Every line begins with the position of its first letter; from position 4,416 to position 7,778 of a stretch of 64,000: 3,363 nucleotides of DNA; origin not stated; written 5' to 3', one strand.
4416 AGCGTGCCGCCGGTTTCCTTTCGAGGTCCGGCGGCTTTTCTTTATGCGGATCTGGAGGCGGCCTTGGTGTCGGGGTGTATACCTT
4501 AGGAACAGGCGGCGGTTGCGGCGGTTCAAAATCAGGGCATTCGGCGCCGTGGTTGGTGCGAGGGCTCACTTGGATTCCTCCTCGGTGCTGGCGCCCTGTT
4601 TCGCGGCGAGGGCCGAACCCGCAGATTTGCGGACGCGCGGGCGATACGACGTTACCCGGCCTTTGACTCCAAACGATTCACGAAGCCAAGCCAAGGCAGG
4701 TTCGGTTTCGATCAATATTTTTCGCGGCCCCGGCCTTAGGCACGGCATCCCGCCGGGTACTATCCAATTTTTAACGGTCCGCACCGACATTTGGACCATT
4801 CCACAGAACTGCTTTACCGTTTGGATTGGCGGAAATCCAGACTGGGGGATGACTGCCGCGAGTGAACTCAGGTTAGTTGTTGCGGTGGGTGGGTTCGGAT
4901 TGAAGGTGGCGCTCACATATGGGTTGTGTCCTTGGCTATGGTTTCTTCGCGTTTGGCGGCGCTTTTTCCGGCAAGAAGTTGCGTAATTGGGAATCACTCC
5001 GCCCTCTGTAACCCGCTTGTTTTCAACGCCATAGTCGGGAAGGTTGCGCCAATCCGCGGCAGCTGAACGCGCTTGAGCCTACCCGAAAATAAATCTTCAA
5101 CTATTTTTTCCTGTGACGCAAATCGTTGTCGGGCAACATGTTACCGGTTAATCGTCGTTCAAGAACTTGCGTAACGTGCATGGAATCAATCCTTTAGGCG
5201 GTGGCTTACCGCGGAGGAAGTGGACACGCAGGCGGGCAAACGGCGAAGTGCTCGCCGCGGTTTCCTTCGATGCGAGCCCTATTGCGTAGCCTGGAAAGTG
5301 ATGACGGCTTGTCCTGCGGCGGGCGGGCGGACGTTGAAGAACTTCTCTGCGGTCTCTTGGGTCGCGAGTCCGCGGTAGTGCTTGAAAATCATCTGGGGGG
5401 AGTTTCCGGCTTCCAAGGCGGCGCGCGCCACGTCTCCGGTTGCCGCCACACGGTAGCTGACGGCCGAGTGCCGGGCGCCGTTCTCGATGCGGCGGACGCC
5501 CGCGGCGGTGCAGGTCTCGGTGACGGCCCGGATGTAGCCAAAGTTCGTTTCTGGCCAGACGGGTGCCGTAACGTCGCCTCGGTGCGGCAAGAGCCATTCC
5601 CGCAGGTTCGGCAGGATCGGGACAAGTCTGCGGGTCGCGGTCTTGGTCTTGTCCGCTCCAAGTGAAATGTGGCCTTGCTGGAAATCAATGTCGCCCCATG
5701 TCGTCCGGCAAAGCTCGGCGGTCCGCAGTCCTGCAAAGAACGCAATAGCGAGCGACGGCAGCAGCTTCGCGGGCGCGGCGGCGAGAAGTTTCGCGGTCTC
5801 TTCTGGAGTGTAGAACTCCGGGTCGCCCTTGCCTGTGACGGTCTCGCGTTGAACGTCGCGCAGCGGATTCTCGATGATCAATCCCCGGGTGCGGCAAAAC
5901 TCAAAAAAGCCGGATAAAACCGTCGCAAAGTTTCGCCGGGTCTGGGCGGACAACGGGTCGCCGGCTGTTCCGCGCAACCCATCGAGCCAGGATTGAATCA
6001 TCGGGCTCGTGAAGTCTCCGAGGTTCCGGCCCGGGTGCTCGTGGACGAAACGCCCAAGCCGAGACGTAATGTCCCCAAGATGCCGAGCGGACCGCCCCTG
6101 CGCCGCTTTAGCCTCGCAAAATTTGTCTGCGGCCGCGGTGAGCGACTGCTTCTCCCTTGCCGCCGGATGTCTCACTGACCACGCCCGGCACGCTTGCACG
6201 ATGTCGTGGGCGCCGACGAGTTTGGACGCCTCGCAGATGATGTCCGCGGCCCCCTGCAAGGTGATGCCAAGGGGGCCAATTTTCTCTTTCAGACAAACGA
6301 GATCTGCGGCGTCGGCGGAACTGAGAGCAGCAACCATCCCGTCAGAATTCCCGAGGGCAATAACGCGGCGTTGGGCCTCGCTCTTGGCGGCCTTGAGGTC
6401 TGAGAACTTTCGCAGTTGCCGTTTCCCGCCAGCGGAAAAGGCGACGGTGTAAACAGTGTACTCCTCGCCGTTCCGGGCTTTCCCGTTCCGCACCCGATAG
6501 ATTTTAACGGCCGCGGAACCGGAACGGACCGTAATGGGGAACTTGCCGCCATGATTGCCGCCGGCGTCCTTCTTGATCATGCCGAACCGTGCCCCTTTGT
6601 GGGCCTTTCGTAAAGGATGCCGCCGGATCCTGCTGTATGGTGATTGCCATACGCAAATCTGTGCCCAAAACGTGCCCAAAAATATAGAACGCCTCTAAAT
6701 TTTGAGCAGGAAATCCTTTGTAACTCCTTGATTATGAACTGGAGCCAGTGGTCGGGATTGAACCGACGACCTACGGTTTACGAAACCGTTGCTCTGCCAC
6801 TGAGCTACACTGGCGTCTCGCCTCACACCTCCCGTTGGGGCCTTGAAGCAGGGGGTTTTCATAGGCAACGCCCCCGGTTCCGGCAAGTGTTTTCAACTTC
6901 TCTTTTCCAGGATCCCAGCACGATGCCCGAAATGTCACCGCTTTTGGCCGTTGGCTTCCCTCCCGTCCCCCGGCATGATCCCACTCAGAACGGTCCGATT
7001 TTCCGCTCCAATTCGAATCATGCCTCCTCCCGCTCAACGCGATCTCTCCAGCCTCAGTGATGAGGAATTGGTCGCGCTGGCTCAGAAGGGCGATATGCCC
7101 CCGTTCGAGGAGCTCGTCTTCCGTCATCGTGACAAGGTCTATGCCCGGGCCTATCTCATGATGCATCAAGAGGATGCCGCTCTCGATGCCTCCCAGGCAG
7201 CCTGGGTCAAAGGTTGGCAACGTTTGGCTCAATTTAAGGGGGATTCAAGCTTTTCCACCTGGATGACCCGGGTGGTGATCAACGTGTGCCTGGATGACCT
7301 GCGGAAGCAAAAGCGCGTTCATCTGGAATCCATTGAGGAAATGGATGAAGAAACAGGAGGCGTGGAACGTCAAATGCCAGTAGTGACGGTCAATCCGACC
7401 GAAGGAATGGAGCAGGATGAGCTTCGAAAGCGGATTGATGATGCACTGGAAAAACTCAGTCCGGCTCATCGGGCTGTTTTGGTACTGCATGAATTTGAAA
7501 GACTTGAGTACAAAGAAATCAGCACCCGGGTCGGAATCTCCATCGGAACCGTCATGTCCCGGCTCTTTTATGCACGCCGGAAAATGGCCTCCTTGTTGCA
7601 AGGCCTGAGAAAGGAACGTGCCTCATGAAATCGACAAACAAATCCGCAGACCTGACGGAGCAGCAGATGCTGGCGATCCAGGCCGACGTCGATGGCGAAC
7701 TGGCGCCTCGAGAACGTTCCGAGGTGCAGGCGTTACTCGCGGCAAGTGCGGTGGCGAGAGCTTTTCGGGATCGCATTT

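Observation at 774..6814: tRNA-Thr-linked ~6 kb integrative element with a phage-satellite-like (P4/PICI-type) gene set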

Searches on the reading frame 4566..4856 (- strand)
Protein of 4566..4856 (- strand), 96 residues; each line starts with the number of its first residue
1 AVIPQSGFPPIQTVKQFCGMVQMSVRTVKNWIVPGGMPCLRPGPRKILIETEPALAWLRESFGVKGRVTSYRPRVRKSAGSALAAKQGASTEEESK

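Call 65: search_solved_structures(query=A3, max_evalue=10)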
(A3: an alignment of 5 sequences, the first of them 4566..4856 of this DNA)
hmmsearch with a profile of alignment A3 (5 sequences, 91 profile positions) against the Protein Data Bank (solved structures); distinct sequences matched with E-value up to 10: 7.
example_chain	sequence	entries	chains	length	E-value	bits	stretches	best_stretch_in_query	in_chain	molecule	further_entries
7lw0_A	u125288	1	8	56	0.00039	23.6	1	22-66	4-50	Terminase small subunit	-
1j9i_A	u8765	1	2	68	0.00046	23.3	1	22-68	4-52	TERMINASE SMALL SUBUNIT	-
6hn7_B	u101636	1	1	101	0.00078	22.6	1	22-68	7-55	Terminase small subunit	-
4j2n_A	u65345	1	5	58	0.045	17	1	18-67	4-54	Gp37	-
6amk_A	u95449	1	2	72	0.092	16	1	13-50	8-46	Putative DNA-binding protein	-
6hlk_A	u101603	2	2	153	0.098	15.9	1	20-72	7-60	Redirecting phage packaging protein C (RppC)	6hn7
7lwr_A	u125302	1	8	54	0.73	13.1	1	22-65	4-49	Terminase, small subunit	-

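Call 66: search_protein_families(library=pfam, alignment_id=A3, max_evalue=1)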
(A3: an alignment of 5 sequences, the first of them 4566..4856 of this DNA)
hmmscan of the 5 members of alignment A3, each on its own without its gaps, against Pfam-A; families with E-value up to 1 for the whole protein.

A. member 1, window:4566-4856:- (96 aa): 2 families
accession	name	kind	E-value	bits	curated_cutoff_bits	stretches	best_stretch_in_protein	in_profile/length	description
PF12728.13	HTH_17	-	0.028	15.1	27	1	13-51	3-40/51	Helix-turn-helix domain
PF07471.18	Phage_Nu1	-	0.17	11.9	30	1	15-60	6-52/164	Phage DNA packaging protein Nu1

B. families by the number of members that match (of 5 scanned): 4 families
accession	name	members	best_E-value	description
PF07471.18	Phage_Nu1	2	0.0061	Phage DNA packaging protein Nu1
PF17194.10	AbiEi_3_N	1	0.0035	Transcriptional regulator, AbiEi antitoxin N-terminal domain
PF12728.13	HTH_17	1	0.028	Helix-turn-helix domain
PF06055.17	ExoD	1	0.2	Exopolysaccharide synthesis, ExoD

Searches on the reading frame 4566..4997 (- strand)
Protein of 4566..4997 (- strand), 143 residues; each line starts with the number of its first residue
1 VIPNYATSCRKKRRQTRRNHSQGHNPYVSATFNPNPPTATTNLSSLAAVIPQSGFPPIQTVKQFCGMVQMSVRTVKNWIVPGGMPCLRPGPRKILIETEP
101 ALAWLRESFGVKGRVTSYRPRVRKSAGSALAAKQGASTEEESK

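Call 4: search_protein_families(library=pfam, proteins=[window:4566-4997:-], max_evalue=0.1)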
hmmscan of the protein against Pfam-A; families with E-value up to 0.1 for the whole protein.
window:4566-4997:- (143 aa): 1 family
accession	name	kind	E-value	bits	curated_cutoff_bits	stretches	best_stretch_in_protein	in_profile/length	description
PF12728.13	HTH_17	-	0.061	14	27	1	60-98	3-40/51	Helix-turn-helix domain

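Call 5: search_protein_families(library=phrogs, proteins=[window:4566-4997:-], max_evalue=0.1)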
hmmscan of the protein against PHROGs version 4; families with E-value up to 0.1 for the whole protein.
window:4566-4997:- (143 aa): 3 families
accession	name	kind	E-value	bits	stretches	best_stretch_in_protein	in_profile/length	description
phrog_575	-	integration and excision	0.019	16.1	1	57-88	12-43/71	Cox-like excisionase and repressor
phrog_66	-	integration and excision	0.021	15.5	1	56-117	91-152/412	excisionase and transcriptional regulator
phrog_57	-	head and packaging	0.026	15.4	1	60-109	14-63/199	terminase small subunit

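Call 67: search_protein_families(library=ncbifam, proteins=[window:4566-4997:-], max_evalue=0.1)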
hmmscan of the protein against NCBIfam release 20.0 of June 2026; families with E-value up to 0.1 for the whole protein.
window:4566-4997:- (143 aa): 1 family
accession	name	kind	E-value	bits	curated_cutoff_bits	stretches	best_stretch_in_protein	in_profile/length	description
TIGR01764.1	excise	domain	0.0033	17.8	28.8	1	60-105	3-47/49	excisionase family DNA-binding protein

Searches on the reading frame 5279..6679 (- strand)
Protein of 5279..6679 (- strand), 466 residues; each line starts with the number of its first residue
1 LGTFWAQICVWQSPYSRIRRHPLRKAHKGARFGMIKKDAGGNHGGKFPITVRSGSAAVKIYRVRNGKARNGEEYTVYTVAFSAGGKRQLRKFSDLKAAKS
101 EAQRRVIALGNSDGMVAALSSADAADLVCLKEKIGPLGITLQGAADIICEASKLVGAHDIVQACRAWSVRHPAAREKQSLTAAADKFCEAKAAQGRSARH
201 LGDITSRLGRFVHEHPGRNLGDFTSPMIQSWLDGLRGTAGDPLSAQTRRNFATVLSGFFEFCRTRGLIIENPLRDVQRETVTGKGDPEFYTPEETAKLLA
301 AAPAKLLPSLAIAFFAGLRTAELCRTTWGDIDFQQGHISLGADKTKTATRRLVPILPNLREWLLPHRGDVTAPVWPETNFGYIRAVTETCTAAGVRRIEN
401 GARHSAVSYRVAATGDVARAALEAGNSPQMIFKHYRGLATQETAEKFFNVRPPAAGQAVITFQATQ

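Call 4: search_protein_families(library=pfam, proteins=[window:5279-6679:-], max_evalue=0.1)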
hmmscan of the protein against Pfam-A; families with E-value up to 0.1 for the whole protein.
window:5279-6679:- (466 aa): 1 family
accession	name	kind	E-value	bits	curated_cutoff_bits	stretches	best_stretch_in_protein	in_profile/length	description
PF00589.27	Phage_integrase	-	5.1e-07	30.1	27.1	1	293-363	6-79/172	Phage integrase family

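Call 5: search_protein_families(library=phrogs, proteins=[window:5279-6679:-], max_evalue=0.1)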
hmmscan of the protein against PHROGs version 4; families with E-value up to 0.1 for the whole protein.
window:5279-6679:- (466 aa): 3 families
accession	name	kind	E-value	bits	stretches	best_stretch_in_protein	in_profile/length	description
phrog_1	-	integration and excision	8.8e-32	112.1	1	68-385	117-372/611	integrase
phrog_216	-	integration and excision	2.3e-11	44.4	1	248-363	15-135/301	integrase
phrog_7244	-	integration and excision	0.019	15.2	1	236-345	130-235/263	integrase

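Call 67: search_protein_families(library=ncbifam, proteins=[window:5279-6580:-], max_evalue=0.1)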
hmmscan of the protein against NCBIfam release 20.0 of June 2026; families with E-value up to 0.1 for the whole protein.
window:5279-6580:- (433 aa): 6 families
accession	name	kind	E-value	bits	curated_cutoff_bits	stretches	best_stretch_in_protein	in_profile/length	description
NF002331.0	PRK01287.1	subfamily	4e-09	35.9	371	1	140-335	19-224/365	site-specific tyrosine recombinase XerC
NF040815.2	recomb_XerA_Arch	equivalog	1.6e-08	34.4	220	1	153-322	2-160/263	site-specific tyrosine recombinase/integron integrase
TIGR02224.1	recomb_XerC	equivalog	2.1e-07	30.6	335.15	1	177-333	30-187/295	tyrosine recombinase XerC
TIGR02225.1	recomb_XerD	equivalog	2e-06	27.4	329.6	1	186-330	37-180/290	site-specific tyrosine recombinase XerD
NF001399.0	PRK00283.1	subfamily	0.00042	19.7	279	1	183-330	44-190/300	tyrosine recombinase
TIGR02249.1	integrase_gron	subfamily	0.00069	19.1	265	1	174-330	25-173/315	integron integrase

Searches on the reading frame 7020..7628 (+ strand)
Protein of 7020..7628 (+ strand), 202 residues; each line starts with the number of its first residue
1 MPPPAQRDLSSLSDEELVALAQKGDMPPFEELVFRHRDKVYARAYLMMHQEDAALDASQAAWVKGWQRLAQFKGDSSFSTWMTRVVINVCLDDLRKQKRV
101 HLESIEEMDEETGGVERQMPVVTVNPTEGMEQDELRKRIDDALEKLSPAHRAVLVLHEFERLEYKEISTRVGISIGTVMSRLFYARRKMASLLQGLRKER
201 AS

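Call 14: find_encoding_contigs(protein=window:7020-7628:+, flank=10000, max_places=10)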
Protein window:7020-7628:+ (202 aa): 6 contigs read that carry it; 4 places shown.
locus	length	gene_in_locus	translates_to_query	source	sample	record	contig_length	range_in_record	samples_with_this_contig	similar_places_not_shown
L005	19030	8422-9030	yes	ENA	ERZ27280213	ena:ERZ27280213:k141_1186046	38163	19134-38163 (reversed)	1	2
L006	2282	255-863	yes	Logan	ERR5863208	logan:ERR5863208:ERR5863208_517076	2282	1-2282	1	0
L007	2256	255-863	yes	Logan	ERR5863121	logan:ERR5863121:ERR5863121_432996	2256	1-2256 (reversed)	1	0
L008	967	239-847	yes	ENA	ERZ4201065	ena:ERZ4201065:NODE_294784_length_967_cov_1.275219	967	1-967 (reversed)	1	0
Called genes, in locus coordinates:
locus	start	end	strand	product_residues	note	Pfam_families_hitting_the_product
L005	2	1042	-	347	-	?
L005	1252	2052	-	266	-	PF01609:DDE_Tnp_1, PF13701:DDE_Tnp_1_4 (weak)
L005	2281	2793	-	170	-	-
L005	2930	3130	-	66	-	-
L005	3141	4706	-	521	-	PF13148:DUF3987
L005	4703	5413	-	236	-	-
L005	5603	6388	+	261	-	-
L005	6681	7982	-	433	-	PF00589:Phage_integrase (weak)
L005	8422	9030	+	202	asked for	PF07638:Sigma70_ECF (weak), PF04542:Sigma70_r2, PF08281:Sigma70_r4_2, PF04545:Sigma70_r4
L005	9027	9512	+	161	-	-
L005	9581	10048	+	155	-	-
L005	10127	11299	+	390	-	PF00155:Aminotran_1_2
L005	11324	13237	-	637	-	PF02463:SMC_N (faint), PF13555:AAA_29 (faint), PF00005:ABC_tran, PF01926:MMR_HSR1 (faint), PF13304:AAA_21 (faint), PF12848:ABC_tran_Xtn, PF00005:ABC_tran, PF16326:ABC_tran_CTD, +2 more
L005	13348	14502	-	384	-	-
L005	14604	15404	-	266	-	PF00246:Peptidase_M14 (faint), PF24827:AstE_AspA_cat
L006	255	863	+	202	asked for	PF07638:Sigma70_ECF (weak), PF04542:Sigma70_r2, PF08281:Sigma70_r4_2, PF04545:Sigma70_r4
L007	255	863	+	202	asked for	PF07638:Sigma70_ECF (weak), PF04542:Sigma70_r2, PF08281:Sigma70_r4_2, PF04545:Sigma70_r4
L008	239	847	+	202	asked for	PF07638:Sigma70_ECF (weak), PF04542:Sigma70_r2, PF08281:Sigma70_r4_2, PF04545:Sigma70_r4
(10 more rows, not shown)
